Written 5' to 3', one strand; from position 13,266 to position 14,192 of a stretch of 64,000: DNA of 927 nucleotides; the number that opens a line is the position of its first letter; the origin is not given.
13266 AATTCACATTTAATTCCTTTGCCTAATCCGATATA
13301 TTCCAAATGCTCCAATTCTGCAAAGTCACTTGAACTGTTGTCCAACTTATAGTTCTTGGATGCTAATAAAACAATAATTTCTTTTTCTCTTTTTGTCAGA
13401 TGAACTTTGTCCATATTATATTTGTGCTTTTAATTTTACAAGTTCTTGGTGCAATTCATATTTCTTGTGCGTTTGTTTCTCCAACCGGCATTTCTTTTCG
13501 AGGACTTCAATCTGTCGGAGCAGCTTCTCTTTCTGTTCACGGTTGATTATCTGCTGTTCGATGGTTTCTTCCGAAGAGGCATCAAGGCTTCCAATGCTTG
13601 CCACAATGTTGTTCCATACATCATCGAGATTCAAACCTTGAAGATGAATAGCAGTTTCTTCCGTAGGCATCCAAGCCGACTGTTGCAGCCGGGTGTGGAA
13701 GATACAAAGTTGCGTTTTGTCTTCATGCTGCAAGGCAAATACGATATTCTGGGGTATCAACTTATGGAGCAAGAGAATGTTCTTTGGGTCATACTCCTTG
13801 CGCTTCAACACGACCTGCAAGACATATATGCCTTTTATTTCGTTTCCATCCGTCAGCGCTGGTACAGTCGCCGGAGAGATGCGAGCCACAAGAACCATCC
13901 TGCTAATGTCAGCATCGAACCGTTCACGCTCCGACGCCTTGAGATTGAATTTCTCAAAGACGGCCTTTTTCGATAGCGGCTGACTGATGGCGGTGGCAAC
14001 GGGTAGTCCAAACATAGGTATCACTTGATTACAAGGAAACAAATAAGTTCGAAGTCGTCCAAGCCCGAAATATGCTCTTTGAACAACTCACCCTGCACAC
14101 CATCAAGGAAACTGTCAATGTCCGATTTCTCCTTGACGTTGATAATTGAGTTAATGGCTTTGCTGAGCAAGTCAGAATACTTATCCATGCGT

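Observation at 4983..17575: Composite defence operon: SNF2 helicase-DUF4391-orf92-Mod-[HEPN-like]-[AlbA_2/Schlafen-like]-Res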

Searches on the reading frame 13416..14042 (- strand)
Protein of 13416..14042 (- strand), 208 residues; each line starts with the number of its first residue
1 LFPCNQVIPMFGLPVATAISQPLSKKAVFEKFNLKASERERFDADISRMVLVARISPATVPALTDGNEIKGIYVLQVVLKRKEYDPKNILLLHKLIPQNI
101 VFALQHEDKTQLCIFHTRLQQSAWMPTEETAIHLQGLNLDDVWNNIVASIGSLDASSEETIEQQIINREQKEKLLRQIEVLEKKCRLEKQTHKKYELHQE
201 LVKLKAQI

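Call 3: search_protein_families(library=pfam, proteins=[window:13416-14042:-], max_evalue=0.01)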
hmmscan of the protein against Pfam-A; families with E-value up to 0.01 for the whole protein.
window:13416-14042:- (208 aa): 1 family
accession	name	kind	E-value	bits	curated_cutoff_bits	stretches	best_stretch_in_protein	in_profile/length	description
PF14335.11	DUF4391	-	1.8e-34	120.1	29.9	1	11-208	1-232/232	Domain of unknown function (DUF4391)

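Call 4: search_protein_families(library=padloc, proteins=[window:13416-14042:-], max_evalue=0.01)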
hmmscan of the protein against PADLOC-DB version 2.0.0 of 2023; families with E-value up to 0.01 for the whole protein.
window:13416-14042:- (208 aa): 0 families

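Call 5: search_protein_families(library=ncbifam, proteins=[window:13416-14042:-], max_evalue=0.001)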
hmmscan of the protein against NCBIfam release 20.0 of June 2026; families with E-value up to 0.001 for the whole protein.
window:13416-14042:- (208 aa): 0 families

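Call 13: find_encoding_contigs(protein=window:13416-14015:-, flank=10000, max_places=6)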
Protein window:13416-14015:- (199 aa): 15 contigs read that carry it; 6 places shown.
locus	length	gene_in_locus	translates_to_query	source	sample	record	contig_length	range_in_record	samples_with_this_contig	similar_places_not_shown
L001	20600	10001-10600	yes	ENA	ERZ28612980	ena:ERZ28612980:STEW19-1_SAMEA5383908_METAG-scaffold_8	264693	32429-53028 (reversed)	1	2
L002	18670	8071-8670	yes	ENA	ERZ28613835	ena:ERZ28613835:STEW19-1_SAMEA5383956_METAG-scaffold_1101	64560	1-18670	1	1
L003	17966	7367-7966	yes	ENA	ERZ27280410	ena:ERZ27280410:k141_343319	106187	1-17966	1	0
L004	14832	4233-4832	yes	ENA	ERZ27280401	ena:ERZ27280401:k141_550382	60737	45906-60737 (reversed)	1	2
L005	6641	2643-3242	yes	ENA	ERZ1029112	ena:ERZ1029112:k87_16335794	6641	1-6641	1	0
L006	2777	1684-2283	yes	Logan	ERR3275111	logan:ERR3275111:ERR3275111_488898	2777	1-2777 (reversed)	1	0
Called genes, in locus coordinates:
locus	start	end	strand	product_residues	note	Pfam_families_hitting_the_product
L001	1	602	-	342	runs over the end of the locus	PF02775:TPP_enzyme_C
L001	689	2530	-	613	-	PF01558:POR, PF01855:POR_N, PF17147:PFOR_II (weak)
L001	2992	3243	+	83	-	PF14898:DUF4491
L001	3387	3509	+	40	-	-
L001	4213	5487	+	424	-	PF13173:AAA_14, PF13635:DUF4143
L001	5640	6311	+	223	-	-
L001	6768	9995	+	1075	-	PF00176:SNF2-rel_dom, PF04851:ResIII, PF00271:Helicase_C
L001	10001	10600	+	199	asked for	PF14335:DUF4391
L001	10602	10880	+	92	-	-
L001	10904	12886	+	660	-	PF01555:N6_N4_Mtase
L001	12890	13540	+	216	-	PF18863:AbiJ_NTD4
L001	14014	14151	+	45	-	-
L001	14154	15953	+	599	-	-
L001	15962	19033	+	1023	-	PF00270:DEAD (weak), PF04851:ResIII, PF19778:RE_endonuc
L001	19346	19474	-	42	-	-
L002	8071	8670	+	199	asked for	PF14335:DUF4391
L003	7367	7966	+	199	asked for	PF14335:DUF4391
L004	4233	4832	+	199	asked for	PF14335:DUF4391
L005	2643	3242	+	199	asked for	PF14335:DUF4391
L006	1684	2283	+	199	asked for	PF14335:DUF4391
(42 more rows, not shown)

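Call 15: find_homologous_proteins(query=window:13416-14015:-, max_evalue=0.001)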
Query window:13416-14015:- (199 aa): 2235 proteins with E <= 0.001 among 2437 candidates; the best 120 are listed.
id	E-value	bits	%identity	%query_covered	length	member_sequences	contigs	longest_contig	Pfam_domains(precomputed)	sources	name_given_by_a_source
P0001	3.8e-123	426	100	100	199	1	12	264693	PF14335.12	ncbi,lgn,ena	-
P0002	3.5e-119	413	98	98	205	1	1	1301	PF14335.12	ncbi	-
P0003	4.9e-117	406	95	100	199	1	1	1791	PF14335.12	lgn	-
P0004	6.3e-117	406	96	100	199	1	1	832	PF14335.12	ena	-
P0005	3.4e-116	403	94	100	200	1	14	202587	PF14335.12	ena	-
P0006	3.6e-116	403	94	100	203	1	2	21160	PF14335.12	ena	-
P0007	5.4e-116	403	95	100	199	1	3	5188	PF14335.12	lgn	-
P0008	2.1e-115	401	94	100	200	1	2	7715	PF14335.12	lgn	-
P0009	4.4e-115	400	94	99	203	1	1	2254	PF14335.12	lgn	-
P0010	4.5e-115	400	94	99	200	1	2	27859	PF14335.12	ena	-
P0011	8.5e-115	399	93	100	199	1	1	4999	PF14335.12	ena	-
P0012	1.1e-114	398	94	100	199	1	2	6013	PF14335.12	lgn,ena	-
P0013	1.6e-114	398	93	100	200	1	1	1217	PF14335.12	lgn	-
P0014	2.2e-114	397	94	100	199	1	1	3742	PF14335.12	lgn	-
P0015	4.0e-114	397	93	100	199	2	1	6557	PF14335.12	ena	-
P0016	5.0e-114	396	93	99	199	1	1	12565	PF14335.12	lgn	-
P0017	7.6e-114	396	93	100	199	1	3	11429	PF14335.12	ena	-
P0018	8.9e-114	395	93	100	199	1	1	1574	PF14335.12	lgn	-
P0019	1.9e-113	394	92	100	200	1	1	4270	PF14335.12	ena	-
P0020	2.0e-113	394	92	100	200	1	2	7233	PF14335.12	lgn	-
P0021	3.6e-113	393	93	98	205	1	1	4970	PF14335.12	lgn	-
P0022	1.1e-112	392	92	99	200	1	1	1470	PF14335.12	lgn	-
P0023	1.4e-112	391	92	100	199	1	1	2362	PF14335.12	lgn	-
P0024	2.1e-112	391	92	100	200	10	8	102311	PF14335.12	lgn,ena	-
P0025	2.5e-112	391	91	100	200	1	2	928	PF14335.12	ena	-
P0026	2.5e-112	391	92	100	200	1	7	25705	PF14335.12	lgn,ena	-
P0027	3.1e-112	390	92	100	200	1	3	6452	PF14335.12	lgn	-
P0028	1.2e-111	388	91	100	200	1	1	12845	PF14335.12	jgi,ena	-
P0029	1.2e-111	388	92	99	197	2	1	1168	PF14335.12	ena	-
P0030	1.4e-111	388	91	100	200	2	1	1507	PF14335.12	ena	-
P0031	3.3e-111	387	90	100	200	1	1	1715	PF14335.12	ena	-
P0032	3.9e-111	387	93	98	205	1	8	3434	PF14335.12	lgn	-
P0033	5.6e-111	386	90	100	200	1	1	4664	PF14335.12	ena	-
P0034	7.9e-111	386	90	100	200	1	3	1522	PF14335.12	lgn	-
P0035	1.5e-110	385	90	100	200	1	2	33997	PF14335.12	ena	-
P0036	1.6e-110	385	89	100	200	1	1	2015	PF14335.12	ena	-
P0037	2.3e-110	384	92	98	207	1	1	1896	PF14335.12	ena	-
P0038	3.4e-110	384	91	100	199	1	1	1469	PF14335.12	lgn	-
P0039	3.7e-110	384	90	100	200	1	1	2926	PF14335.12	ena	-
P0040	4.7e-110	383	91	98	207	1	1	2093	PF14335.12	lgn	-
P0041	6.0e-110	383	90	98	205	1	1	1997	PF14335.12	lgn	-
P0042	6.7e-110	383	89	100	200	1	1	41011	PF14335.12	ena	-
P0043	1.6e-109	382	89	100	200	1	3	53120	PF14335.12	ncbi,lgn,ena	-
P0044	1.8e-109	381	90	100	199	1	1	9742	PF14335.12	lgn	-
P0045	1.4e-108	378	89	100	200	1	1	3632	PF14335.12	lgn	-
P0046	1.5e-108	378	91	99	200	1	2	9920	PF14335.12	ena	-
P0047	1.7e-107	375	90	98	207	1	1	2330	PF14335.12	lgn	-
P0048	2.3e-107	374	88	100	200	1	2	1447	PF14335.12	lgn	-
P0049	6.8e-107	373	88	100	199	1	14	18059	PF14335.12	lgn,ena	-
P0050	7.0e-107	373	88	98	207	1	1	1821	PF14335.12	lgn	-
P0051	7.1e-107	373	88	100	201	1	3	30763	PF14335.12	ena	-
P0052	1.8e-106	372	88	100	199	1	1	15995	PF14335.12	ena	-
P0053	2.4e-106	371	87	100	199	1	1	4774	PF14335.12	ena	-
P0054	7.9e-106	370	87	99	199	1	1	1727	PF14335.12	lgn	-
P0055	9.1e-106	369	87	100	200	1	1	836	PF14335.12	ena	-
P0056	1.5e-105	369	87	100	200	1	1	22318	PF14335.12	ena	-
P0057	3.1e-105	368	87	100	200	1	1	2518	PF14335.12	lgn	-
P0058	6.5e-105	367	86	100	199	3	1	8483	PF14335.12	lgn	-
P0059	1.9e-104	365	87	98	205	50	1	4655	PF14335.12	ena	-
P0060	4.7e-104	364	87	98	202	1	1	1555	PF14335.12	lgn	-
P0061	8.8e-104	363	86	98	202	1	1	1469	PF14335.12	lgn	-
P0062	8.9e-103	360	85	100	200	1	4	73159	PF14335.12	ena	-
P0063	4.6e-102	357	86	98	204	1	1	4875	PF14335.12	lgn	-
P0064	1.3e-101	356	84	100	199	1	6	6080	PF14335.12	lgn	-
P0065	7.4e-100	350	80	100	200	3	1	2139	PF14335.12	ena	-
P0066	8.2e-100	350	81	100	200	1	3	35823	PF14335.12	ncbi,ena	-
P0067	9.2e-100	350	80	100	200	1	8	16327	PF14335.12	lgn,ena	-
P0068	1.7e-99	349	81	100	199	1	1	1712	PF14335.12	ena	-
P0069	4.3e-99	348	81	100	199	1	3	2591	PF14335.12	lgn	-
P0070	8.2e-99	347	83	98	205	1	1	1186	PF14335.12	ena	-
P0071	1.4e-98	346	81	100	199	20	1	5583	PF14335.12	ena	-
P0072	1.9e-98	345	81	98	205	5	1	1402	PF14335.12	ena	-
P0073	2.1e-98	345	80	100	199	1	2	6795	PF14335.12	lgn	-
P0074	2.5e-98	345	79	100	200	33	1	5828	PF14335.12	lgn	-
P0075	4.3e-98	344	80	100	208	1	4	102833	PF14335.12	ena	-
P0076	6.7e-98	344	78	100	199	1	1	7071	PF14335.12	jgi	jgi:hypothetical protein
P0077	3.2e-97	341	81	98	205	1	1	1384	PF14335.12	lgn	-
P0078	5.0e-97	341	81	100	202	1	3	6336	PF14335.12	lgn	-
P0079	5.3e-97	341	79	99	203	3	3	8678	PF14335.12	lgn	-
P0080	6.6e-97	340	80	100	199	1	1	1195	PF14335.12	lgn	-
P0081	7.8e-97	340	79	98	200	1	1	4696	PF14335.12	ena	-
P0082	1.1e-96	340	80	98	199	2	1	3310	PF14335.12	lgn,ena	-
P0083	1.5e-96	339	79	100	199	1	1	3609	PF14335.12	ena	-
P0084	5.8e-96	337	79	98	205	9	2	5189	PF14335.12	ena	-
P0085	1.3e-95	336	78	100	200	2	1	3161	PF14335.12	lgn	-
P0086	1.8e-95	336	76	100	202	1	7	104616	PF14335.12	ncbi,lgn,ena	-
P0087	3.6e-95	335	78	98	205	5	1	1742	PF14335.12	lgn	-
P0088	6.5e-95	334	77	98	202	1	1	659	PF14335.12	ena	-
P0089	1.4e-94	333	76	100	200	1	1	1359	PF14335.12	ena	-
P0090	1.7e-94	333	77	100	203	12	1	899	PF14335.12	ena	-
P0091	1.8e-94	332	76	100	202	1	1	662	PF14335.12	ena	-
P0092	2.1e-94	332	78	98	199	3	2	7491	PF14335.12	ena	-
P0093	2.3e-94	332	77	100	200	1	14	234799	PF14335.12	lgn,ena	-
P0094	2.6e-94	332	76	100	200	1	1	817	PF14335.12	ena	-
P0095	3.3e-94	332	76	100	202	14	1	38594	PF14335.12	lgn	-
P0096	3.4e-94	332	78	98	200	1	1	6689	PF14335.12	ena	-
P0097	3.9e-94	331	76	100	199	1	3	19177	PF14335.12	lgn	-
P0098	4.2e-94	331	78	100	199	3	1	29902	PF14335.12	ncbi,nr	ncbi:MAG: DUF4391 domain-containing protein [Bacteroidaceae bacterium]|nr:DUF4391 domain-containing 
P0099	4.3e-94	331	75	100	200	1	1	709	PF14335.12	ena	-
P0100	4.9e-94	331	75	100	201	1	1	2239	PF14335.12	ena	-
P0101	5.1e-94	331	76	98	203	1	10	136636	PF14335.12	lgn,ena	-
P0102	5.7e-94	331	75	100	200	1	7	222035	PF14335.12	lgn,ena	-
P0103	7.9e-94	330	77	100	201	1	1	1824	PF14335.12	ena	-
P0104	8.0e-94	330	78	100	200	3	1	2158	PF14335.12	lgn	-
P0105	8.1e-94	330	78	98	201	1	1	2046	PF14335.12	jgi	-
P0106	8.2e-94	330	78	98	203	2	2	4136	PF14335.12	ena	-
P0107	8.3e-94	330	77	100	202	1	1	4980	PF14335.12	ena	-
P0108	8.4e-94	330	78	98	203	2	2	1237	PF14335.12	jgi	-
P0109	9.8e-94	330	77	100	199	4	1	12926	PF14335.12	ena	-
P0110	9.8e-94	330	75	100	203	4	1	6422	PF14335.12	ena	-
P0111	1.1e-93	330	78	98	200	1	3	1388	PF14335.12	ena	-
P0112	1.2e-93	330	77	98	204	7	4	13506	PF14335.12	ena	-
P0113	1.2e-93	330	77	100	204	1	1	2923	PF14335.12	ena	-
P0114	1.3e-93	330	76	100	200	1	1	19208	PF14335.12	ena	-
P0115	1.3e-93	330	77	98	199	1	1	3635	PF14335.12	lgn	-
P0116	1.3e-93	330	76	100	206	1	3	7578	PF14335.12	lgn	-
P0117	1.7e-93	329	75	100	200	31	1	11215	PF14335.12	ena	-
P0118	1.8e-93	329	74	100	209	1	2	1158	PF14335.12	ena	-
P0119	1.9e-93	329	75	100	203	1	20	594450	PF14335.12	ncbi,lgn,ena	-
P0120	2.0e-93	329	78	98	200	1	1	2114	PF14335.12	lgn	-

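Call 17: find_related_loci(query=A1, collection=genome_contigs, flank=10000)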
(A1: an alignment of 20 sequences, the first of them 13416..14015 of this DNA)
Query A1 (199 aa) in genome_contigs; peptide patterns used: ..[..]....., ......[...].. (x = any residue, [..] = any of these).
470 stretches matched a pattern; 47 encode a relative of the query (tblastn E <= 1e-3); 46 distinct loci.
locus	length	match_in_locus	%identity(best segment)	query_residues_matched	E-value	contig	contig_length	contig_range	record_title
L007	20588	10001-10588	85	1-196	1e-109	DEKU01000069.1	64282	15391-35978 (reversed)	MAG TPA_asm: Bacteroidales bacterium UBA2714 UBA2714_contig_4686, whole genome shotgun sequence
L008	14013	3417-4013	79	1-199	2e-106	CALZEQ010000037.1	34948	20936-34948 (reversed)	MAG: uncultured Mediterranea sp. isolate SRR14474046_bin.22_metaWRAP_v1.3_MAG genome assembly, contig: ERZ9423955.341, w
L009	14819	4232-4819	79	1-196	2e-104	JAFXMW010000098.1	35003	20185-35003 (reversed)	MAG: Bacteroidales bacterium isolate RGIG6559 Sheep_Reticulum-5__c574229, whole genome shotgun sequence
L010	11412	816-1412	78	1-199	3e-103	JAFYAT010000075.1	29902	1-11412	MAG: Bacteroidaceae bacterium isolate RGIG6920 Sheep_Rumen-5__c914416, whole genome shotgun sequence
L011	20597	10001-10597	74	1-199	1e-102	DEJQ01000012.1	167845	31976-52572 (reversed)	MAG TPA_asm: Prevotellaceae bacterium UBA2744 UBA2744_contig_253, whole genome shotgun sequence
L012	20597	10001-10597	76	1-199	6e-103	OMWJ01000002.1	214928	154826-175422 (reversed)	uncultured Bacteroidales bacterium isolate RUG034 genome assembly, contig: scaffold_17, whole genome shotgun sequence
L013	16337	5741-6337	76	1-199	8e-102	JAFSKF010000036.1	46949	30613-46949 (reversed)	MAG: Bacteroidales bacterium isolate RGIG3218 Goat_Reticulum-2__c405123, whole genome shotgun sequence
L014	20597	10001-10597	75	1-199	2e-101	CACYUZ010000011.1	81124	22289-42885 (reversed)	MAG: uncultured Prevotellaceae bacterium isolate RUG12300 genome assembly, contig: RUG12300_asm_11, whole genome shotgun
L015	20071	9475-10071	75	1-199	8e-101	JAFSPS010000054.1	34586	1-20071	MAG: Bacteroidales bacterium isolate RGIG3361 Goat_Reticulum.Co__c2346143, whole genome shotgun sequence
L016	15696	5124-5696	78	1-191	3e-100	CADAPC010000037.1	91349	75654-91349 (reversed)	MAG: uncultured Bacteroidales bacterium isolate RUG13499 genome assembly, contig: RUG13499_asm_37, whole genome shotgun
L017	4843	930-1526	74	1-199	7e-100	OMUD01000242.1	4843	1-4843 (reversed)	uncultured Prevotellaceae bacterium isolate hRUG883 genome assembly, contig: NODE_26731_length_4843_cov_33.3517, whole g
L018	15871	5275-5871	74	1-199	8e-100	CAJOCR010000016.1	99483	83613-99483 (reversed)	uncultured Prevotella sp. isolate Sheep_1_mag_39 genome assembly, contig: scaffold_232, whole genome shotgun sequence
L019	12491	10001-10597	74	1-199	2e-99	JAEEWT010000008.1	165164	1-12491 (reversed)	MAG: Prevotella sp. isolate Tb.RUG.501 NODE_168_length_165164_cov_6.329750, whole genome shotgun sequence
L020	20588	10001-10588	76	1-196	3e-99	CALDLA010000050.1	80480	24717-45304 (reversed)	MAG TPA_asm: uncultured Prevotellaceae bacterium isolate ERR833046_bin.35_CONCOCT_v1.1_MAG genome assembly, contig: ERZ8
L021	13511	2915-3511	72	1-199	2e-98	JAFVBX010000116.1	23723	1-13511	MAG: Prevotella sp. isolate RGIG5030 Roe_deer_Rumen.Co__c1491118, whole genome shotgun sequence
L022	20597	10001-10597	72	1-199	5e-98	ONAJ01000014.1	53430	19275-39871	uncultured Prevotella sp. isolate RUG124 genome assembly, contig: scaffold_243, whole genome shotgun sequence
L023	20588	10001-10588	73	1-196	3e-98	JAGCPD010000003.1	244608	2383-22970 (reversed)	MAG: Bacteroidaceae bacterium isolate RGIG9995 Yak_Reticulum-4__c18, whole genome shotgun sequence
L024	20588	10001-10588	73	1-196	9e-99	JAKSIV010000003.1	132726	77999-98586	MAG: Bacteroidaceae bacterium isolate Horse_feces30 MAG030_3, whole genome shotgun sequence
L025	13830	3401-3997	72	1-199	2e-97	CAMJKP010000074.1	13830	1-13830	MAG: uncultured Prevotellaceae bacterium isolate SRR12081293_bin.68_metaWRAP_v1.3_MAG genome assembly, contig: ERZ122897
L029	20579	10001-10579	75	1-193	4e-96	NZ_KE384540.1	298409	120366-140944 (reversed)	Segatella albensis DSM 11370 = JCM 12258 strain DSM 11370 K333DRAFT_scaffold00003.3, whole genome shotgun sequence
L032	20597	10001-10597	67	1-199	7e-91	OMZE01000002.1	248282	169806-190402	uncultured Prevotellaceae bacterium isolate RUG003 genome assembly, contig: scaffold_2, whole genome shotgun sequence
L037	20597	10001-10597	65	1-199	6e-88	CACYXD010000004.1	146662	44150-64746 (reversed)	MAG: uncultured Prevotellaceae bacterium isolate RUG12354 genome assembly, contig: RUG12354_asm_4, whole genome shotgun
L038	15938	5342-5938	66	1-199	9e-88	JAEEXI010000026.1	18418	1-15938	MAG: Prevotella sp. isolate Tb.RUG.517 NODE_13477_length_18418_cov_5.756547, whole genome shotgun sequence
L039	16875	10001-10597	66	1-199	1e-87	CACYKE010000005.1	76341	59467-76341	MAG: uncultured Prevotellaceae bacterium isolate RUG12019 genome assembly, contig: RUG12019_asm_5, whole genome shotgun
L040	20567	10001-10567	68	1-189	8e-87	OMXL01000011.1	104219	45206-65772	uncultured Prevotellaceae bacterium isolate RUG062 genome assembly, contig: scaffold_489, whole genome shotgun sequence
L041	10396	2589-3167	56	1-196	3e-62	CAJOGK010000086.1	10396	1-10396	uncultured Prevotella sp. isolate Sheep_2_mag_111 genome assembly, contig: scaffold_9541, whole genome shotgun sequence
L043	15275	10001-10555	49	1-188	3e-55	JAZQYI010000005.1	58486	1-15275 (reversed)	MAG: Alistipes sp. isolate T1900045161_TC20190155.MAGScoT_cleanbin_000004 SGB_5057_k141_614281, whole genome shotgun seq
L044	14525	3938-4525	44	1-196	1e-54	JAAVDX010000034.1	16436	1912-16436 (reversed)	MAG: Bacteroides sp. isolate Mgla_MAG_2-bin_31 c_000000139364, whole genome shotgun sequence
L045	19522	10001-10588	42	1-196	2e-53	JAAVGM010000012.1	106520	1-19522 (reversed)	MAG: Bacteroidales bacterium isolate Mgla_MAG_7-bin_23 c_000000037274, whole genome shotgun sequence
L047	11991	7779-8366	43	1-196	1e-52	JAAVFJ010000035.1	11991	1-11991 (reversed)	MAG: Bacteroidales bacterium isolate Mgla_MAG_34-bin_15 c_000000065419, whole genome shotgun sequence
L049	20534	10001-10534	49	1-181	1e-52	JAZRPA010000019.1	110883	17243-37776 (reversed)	MAG: Alistipes sp. isolate T1900045382_YK20190072.MAGScoT_cleanbin_000005 SGB_6900_k141_3271667, whole genome shotgun se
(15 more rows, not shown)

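Call 21: search_protein_families(library=pfam, proteins=[L047:8375-9325:+, L024:13354-14631:+, L023:16756-17763:+, L020:10607-11473:+, L025:4000-4650:+, L039:10600-11526:+, L041:3181-3783:+, L014:14291-15688:+, L007:13157-15919:+, L015:10552-11370:+], max_evalue=0.001)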
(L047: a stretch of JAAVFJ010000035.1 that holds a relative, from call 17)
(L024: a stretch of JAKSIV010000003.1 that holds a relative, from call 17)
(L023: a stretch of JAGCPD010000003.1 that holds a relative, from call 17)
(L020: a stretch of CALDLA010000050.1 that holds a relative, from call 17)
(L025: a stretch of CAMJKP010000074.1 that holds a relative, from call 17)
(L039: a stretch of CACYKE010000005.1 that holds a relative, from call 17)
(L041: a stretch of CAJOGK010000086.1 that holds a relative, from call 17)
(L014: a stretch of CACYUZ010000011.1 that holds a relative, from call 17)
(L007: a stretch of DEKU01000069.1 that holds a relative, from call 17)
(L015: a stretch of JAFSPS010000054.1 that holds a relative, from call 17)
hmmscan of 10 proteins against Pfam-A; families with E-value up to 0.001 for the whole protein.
L047:8375-9325:+ (317 aa): 1 family
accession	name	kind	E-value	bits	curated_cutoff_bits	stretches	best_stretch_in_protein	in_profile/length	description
PF10899.13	AbiGi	-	4.6e-13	50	22.4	1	60-262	23-180/185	Putative abortive phage resistance protein AbiGi, antitoxin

L024:13354-14631:+ (426 aa): 2 families
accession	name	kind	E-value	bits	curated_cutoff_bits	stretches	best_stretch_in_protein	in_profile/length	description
PF18860.6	AbiJ_NTD3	-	4.5e-46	156.8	32.5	1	4-166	1-149/167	AbiJ N-terminal domain 3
PF14355.11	Abi_C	-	2.1e-24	85.9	24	1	337-418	2-83/83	Abortive infection C-terminus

L023:16756-17763:+ (336 aa): 1 family
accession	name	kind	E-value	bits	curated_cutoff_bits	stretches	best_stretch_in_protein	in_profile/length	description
PF13310.11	Virulence_RhuM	-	4.5e-105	350.9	33.7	1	64-307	1-248/252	Virulence protein RhuM family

L020:10607-11473:+ (289 aa): 2 families
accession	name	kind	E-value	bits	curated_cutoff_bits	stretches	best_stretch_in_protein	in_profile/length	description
PF02661.23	Fic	-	8e-13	49.5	24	1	139-225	4-93/93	Fic/DOC family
PF02498.22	Bro-N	-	6.5e-05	23.9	25.6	1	14-108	1-91/96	BRO family, N-terminal domain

L025:4000-4650:+ (217 aa): 0 families

L039:10600-11526:+ (309 aa): 1 family
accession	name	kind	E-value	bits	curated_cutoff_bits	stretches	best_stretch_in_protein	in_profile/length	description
PF14022.11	DUF4238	-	1.5e-28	100.5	27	1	7-286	1-278/281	Protein of unknown function (DUF4238)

L041:3181-3783:+ (201 aa): 0 families

L014:14291-15688:+ (466 aa): 19 families
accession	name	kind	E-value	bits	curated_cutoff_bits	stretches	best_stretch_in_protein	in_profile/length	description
PF00515.34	TPR_1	-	2.2e-50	167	27.8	4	285-318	1-34/34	Tetratricopeptide repeat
PF13414.12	TPR_11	-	9.6e-39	131.3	26.8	4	292-328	1-37/42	TPR repeat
PF07719.23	TPR_2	-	2.5e-38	127.4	27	4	217-250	1-34/34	Tetratricopeptide repeat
PF13431.12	TPR_17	-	4.7e-34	114.2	24.4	4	274-306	2-34/34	Tetratricopeptide repeat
PF13181.12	TPR_8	-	3.8e-33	111.2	25.7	4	217-250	1-34/34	Tetratricopeptide repeat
PF13424.12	TPR_12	-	3.3e-22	78.9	30.1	3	285-350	3-76/77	Tetratricopeptide repeat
PF13371.12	TPR_9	-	1.5e-19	70.2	35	2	191-250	3-62/73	Tetratricopeptide repeat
PF13432.12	TPR_16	-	2.2e-16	60.4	32.7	1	291-353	3-65/65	Tetratricopeptide repeat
PF13428.12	TPR_14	-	2.9e-09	37.1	23.5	0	224-257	8-41/44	Tetratricopeptide repeat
PF01239.28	PPTA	-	9.2e-09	35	29.5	0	303-328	3-28/32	Protein prenyltransferase alpha subunit repeat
PF14559.12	TPR_19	-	5.4e-08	33.5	25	0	333-374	5-46/68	Tetratricopeptide repeat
PF13174.12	TPR_6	-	3.7e-07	30.8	26.3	0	224-249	7-32/33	Tetratricopeptide repeat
PF24555.1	CC4_CEP85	-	3e-05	24.8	27.3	0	191-245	14-69/85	Centrosomal protein of 85 kDa-like, CC4 coiled-coil domain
PF13374.12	TPR_10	-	4.7e-05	23.7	27.5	0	285-313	2-30/42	Tetratricopeptide repeat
PF25263.1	DUF7863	-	8.1e-05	22.8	25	0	281-322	109-150/169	Domain of unknown function (DUF7863)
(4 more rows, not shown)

L007:13157-15919:+ (921 aa): 2 families
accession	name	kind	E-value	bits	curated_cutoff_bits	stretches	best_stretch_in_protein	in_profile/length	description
PF13304.12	AAA_21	-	2.1e-09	38.3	27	1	550-843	112-303/304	AAA domain, putative AbiEii toxin, Type IV TA system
PF02463.25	SMC_N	-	1.7e-07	31.4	40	1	556-857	74-216/220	RecF/RecN/SMC N terminal domain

L015:10552-11370:+ (273 aa): 0 families
